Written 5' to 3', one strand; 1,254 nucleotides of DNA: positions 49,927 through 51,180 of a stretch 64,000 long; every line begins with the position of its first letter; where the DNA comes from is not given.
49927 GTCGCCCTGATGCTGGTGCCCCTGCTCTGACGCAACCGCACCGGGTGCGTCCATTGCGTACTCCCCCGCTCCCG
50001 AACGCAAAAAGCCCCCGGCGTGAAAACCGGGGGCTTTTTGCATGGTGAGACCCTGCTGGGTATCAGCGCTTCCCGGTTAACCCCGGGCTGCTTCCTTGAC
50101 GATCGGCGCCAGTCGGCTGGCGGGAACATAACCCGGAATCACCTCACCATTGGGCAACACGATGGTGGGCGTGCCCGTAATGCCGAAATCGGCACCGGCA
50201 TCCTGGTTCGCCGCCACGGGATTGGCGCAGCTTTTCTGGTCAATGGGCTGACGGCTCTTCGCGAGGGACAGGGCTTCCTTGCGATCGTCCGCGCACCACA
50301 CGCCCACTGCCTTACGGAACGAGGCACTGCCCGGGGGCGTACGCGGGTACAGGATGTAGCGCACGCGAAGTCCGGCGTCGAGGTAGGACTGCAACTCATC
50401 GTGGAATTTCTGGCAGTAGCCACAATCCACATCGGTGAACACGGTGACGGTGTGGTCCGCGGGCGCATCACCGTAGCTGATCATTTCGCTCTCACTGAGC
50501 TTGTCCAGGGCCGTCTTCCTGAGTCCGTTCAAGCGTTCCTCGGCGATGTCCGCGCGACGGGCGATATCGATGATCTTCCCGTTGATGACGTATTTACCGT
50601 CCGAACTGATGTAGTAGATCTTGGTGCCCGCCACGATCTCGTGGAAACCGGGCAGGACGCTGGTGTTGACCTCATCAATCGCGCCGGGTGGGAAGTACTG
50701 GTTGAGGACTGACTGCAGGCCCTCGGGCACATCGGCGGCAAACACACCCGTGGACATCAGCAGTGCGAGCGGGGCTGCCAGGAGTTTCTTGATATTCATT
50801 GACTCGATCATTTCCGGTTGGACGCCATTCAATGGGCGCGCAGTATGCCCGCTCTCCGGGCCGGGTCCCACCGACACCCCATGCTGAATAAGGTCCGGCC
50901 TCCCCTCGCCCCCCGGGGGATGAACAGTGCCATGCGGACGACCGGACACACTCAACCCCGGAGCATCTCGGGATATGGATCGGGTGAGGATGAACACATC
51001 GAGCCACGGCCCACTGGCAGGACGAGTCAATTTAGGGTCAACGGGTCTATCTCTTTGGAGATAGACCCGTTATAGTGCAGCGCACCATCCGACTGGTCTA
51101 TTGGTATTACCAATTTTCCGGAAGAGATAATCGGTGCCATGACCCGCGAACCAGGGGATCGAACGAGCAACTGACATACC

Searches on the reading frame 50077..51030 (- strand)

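Call 34: search_protein_families(library=pfam, proteins=[window:50077-51030:-], max_evalue=0.00001)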
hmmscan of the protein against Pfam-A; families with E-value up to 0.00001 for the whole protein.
window:50077-51030:- (317 aa): 4 families
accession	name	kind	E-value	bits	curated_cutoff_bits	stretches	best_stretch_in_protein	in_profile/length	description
PF13098.12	Thioredoxin_2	-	4.4e-20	72.4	27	1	192-309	6-102/104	Thioredoxin-like domain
PF10411.14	DsbC_N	-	2.7e-11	43.3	25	1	103-163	8-69/70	Disulfide bond isomerase protein N-terminal domain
PF13462.12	Thioredoxin_4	-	1.7e-08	35.3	23.2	1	183-253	5-79/165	Thioredoxin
PF01323.26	DSBA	-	3.1e-07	30.8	25.6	0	257-307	137-186/191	DSBA-like thioredoxin domain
